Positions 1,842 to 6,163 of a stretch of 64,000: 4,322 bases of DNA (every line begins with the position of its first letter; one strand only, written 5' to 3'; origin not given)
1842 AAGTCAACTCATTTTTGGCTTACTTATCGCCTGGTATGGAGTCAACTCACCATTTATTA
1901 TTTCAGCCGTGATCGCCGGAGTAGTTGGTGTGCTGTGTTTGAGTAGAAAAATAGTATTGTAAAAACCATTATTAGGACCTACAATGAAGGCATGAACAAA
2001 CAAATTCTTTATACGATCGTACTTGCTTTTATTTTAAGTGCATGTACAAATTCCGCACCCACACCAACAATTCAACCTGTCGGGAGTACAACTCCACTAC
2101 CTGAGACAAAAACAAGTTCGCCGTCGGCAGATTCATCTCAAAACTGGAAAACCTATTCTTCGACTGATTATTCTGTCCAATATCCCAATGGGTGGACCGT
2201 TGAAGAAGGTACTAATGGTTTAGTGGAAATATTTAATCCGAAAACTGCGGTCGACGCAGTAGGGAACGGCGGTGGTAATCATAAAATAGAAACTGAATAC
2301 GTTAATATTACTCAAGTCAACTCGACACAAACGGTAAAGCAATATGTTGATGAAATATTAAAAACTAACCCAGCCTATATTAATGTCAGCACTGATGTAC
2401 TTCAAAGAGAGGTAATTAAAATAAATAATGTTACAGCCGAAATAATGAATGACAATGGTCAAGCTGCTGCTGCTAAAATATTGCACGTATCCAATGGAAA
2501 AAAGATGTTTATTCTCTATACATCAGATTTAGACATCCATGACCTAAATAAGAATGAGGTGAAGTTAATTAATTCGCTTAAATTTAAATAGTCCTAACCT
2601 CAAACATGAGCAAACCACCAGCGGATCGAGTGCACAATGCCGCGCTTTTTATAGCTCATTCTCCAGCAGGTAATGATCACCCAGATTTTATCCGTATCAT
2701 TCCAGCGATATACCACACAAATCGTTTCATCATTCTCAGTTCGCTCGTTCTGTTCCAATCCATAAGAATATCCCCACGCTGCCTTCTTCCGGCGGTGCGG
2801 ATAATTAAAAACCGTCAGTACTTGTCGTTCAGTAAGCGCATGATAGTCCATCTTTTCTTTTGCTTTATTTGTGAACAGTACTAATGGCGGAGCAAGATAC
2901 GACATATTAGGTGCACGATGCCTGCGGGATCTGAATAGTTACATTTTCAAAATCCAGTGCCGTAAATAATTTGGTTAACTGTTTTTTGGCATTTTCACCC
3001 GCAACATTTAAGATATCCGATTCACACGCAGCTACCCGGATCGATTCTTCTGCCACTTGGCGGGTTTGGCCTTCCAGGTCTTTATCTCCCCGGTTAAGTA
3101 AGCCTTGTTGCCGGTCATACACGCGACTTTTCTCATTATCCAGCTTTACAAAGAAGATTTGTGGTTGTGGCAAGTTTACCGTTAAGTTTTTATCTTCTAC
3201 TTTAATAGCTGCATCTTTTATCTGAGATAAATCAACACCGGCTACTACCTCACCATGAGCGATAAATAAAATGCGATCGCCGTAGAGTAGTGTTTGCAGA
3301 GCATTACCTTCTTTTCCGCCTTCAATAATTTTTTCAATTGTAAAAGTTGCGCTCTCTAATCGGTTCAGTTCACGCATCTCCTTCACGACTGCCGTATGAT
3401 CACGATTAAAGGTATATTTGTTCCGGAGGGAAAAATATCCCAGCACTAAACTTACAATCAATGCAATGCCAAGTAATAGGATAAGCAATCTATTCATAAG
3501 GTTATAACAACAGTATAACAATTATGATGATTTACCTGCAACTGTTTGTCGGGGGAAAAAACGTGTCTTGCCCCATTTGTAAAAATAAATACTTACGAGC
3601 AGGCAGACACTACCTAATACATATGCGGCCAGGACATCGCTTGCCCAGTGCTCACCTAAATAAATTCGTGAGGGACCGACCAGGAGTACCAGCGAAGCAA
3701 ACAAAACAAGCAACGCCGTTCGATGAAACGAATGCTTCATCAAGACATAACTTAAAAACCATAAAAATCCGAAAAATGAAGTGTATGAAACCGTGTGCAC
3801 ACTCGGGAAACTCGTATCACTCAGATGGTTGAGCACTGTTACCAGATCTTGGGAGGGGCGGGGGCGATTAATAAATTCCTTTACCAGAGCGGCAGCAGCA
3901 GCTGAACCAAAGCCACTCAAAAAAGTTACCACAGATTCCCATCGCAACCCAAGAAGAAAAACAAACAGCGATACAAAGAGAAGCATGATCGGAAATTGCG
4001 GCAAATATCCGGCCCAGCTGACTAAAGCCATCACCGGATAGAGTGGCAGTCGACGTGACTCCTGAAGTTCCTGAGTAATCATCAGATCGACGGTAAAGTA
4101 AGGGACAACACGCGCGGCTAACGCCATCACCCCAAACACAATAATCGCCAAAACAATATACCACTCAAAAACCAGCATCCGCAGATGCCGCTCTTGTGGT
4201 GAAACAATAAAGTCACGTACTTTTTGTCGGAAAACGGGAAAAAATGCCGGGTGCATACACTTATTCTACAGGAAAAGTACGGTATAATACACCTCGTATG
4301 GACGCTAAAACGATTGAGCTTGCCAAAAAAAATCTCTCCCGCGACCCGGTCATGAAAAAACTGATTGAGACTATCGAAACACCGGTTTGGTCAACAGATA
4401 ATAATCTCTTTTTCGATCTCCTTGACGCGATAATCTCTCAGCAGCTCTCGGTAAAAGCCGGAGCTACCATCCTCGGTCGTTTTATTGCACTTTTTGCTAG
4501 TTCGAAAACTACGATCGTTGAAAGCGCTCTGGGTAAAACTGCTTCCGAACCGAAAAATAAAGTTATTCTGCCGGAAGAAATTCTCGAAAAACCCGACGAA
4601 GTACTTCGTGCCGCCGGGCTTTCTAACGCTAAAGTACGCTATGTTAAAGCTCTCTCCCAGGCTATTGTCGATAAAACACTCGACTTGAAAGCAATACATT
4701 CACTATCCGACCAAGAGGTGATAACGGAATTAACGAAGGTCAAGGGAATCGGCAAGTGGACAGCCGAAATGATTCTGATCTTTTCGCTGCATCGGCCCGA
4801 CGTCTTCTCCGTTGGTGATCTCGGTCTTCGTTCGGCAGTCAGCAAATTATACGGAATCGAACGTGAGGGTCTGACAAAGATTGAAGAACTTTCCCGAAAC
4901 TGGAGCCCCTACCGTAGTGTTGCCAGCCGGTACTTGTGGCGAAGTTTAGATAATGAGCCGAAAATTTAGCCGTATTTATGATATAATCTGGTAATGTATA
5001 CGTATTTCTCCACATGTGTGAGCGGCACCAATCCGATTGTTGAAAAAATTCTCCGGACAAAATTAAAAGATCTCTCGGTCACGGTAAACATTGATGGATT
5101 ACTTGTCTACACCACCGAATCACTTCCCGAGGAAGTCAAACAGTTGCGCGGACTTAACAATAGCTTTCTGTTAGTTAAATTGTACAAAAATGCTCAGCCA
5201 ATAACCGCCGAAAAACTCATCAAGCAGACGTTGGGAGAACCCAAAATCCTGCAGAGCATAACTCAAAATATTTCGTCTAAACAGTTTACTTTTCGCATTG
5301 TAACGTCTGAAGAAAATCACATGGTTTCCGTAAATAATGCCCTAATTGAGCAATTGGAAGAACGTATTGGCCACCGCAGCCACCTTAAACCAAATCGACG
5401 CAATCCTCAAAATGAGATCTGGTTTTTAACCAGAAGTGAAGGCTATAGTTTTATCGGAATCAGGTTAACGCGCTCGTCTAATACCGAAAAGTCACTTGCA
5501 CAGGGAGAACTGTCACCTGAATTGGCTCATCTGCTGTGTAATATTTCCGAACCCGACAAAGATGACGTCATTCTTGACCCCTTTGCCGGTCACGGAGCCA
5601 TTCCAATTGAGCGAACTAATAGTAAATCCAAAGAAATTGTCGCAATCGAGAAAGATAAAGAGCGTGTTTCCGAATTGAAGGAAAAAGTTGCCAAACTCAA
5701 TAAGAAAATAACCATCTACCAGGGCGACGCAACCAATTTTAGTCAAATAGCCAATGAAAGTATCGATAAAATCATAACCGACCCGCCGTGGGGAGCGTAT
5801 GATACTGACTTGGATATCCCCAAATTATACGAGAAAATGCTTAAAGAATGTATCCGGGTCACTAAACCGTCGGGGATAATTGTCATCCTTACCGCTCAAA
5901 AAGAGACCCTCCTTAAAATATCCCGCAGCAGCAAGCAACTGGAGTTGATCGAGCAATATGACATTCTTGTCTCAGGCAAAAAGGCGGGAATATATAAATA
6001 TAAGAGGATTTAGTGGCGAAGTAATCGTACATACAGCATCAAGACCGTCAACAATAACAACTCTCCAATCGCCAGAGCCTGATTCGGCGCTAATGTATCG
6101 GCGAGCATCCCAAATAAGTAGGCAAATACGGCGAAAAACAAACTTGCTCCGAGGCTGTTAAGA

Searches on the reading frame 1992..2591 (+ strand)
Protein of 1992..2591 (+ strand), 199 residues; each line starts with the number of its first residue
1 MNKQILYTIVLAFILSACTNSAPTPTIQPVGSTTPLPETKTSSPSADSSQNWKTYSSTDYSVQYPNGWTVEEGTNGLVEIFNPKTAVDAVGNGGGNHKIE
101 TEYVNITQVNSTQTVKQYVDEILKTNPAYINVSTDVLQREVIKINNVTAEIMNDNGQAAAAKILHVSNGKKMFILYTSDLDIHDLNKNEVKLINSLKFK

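Call 41: search_protein_families(library=pfam, proteins=[window:1992-2591:+], max_evalue=1)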
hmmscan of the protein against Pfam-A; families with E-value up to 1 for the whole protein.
window:1992-2591:+ (199 aa): 3 families
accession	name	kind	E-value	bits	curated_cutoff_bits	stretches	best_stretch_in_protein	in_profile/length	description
PF07315.17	DUF1462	-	0.12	13.2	25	1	96-150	35-91/93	Protein of unknown function (DUF1462)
PF08139.17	LPAM_1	-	0.23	12.4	20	1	3-18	2-17/18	Prokaryotic membrane lipoprotein lipid attachment site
PF20600.3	ExoX-like_C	-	0.44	10.4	26.5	1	119-131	11-23/30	Exodeoxyribonuclease X-like C-terminal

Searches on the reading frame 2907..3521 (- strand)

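Call 41: search_protein_families(library=pfam, proteins=[window:2907-3521:-], max_evalue=1)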
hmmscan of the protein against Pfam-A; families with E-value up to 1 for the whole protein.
window:2907-3521:- (204 aa): 2 families
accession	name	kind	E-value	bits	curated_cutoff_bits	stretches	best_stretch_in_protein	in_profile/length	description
PF14014.11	DUF4230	-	1.8e-36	125.9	27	1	48-196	2-148/148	Protein of unknown function (DUF4230)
PF08999.15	SP_C-Propep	-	0.033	14.4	25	1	3-49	30-74/96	Surfactant protein C, N terminal propeptide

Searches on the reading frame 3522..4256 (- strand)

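Call 41: search_protein_families(library=pfam, proteins=[window:3522-4256:-], max_evalue=1)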
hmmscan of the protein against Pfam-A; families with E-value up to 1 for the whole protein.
window:3522-4256:- (244 aa): 2 families
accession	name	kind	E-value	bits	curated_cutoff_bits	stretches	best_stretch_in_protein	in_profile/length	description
PF01569.27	PAP2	-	3.6e-16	59.5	27.2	1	117-227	11-126/130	PAP2 superfamily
PF07332.16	Phage_holin_3_6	-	0.13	12.8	28.4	1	181-233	44-94/116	Putative Actinobacterial Holin-X, holin superfamily III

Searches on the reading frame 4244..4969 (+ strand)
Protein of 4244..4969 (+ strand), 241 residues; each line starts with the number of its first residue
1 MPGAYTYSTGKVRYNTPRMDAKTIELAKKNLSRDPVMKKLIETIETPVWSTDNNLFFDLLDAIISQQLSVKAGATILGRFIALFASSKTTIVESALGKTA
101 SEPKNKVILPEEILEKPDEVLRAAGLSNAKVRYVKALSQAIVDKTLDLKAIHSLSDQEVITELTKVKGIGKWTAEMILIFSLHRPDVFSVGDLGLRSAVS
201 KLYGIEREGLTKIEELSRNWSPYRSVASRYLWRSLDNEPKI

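Call 41: search_protein_families(library=pfam, proteins=[window:4244-4969:+], max_evalue=1)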
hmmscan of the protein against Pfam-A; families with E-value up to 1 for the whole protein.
window:4244-4969:+ (241 aa): 3 families
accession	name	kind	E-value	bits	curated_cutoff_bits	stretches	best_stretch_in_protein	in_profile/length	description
PF00730.31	HhH-GPD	-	1e-14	55.2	26.2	1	62-220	3-106/108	HhH-GPD superfamily base excision DNA repair protein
PF14520.12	HHH_5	-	0.011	16.7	27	1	138-178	15-52/57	Helix-hairpin-helix domain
PF00633.29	HHH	-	0.011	16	24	1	161-178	11-28/30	Helix-hairpin-helix motif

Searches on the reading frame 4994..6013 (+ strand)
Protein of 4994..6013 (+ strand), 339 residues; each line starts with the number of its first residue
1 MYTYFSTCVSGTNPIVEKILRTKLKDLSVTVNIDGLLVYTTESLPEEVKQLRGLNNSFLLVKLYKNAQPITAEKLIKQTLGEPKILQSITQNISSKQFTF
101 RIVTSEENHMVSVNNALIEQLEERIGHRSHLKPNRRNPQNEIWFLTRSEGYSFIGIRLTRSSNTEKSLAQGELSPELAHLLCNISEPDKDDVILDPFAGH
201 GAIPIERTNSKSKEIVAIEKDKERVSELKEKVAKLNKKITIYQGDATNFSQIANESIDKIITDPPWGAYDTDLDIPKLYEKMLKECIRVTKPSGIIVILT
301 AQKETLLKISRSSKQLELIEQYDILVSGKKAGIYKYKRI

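Call 13: search_protein_families(library=pfam, proteins=[window:4994-6013:+], max_evalue=0.01)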
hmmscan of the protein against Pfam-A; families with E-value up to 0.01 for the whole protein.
window:4994-6013:+ (339 aa): 13 families
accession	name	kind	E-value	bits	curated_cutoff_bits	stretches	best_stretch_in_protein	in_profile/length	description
PF01170.24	UPF0020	-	2.2e-22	80.2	22.3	1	169-318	8-183/197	RMKL-like, methyltransferase domain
PF03602.21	Cons_hypoth95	-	1.9e-11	44.4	24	1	191-310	43-162/182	Conserved hypothetical protein 95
PF01189.24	Methyltr_RsmB-F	-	1.3e-09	38.4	27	1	186-268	5-91/199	16S rRNA methyltransferase RsmB/F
PF01555.25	N6_N4_Mtase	-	3e-09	37.6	26.7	1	134-229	135-220/221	DNA methylase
PF13847.12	Methyltransf_31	-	4.3e-09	36.6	27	1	188-313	2-125/145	Methyltransferase domain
PF02475.24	TRM5-TYW2_MTfase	-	4.7e-07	30.4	28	1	188-317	35-153/164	TRM5/TYW2 methyltransferase domain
PF05175.20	MTS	-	3.3e-06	27.3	23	1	180-304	23-144/170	Methyltransferase small domain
PF13649.12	Methyltransf_25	-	5.7e-06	27.4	27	1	193-294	1-97/97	Methyltransferase domain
PF00398.26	RrnaAD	-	7.2e-06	25.7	24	1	185-253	26-92/263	Ribosomal RNA adenine dimethylase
PF08241.18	Methyltransf_11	-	6.8e-05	23.9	21.2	1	210-298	16-95/95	Methyltransferase domain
PF09445.16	Methyltransf_15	-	0.00015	21.9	22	1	192-275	3-94/165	RNA cap guanine-N2 methyltransferase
PF11599.14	AviRa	-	0.0039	17.1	25.7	0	223-307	129-216/232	RRNA methyltransferase AviRa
PF02254.24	TrkA_N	-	0.0064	17.2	23.8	0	212-259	20-62/116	TrkA-N domain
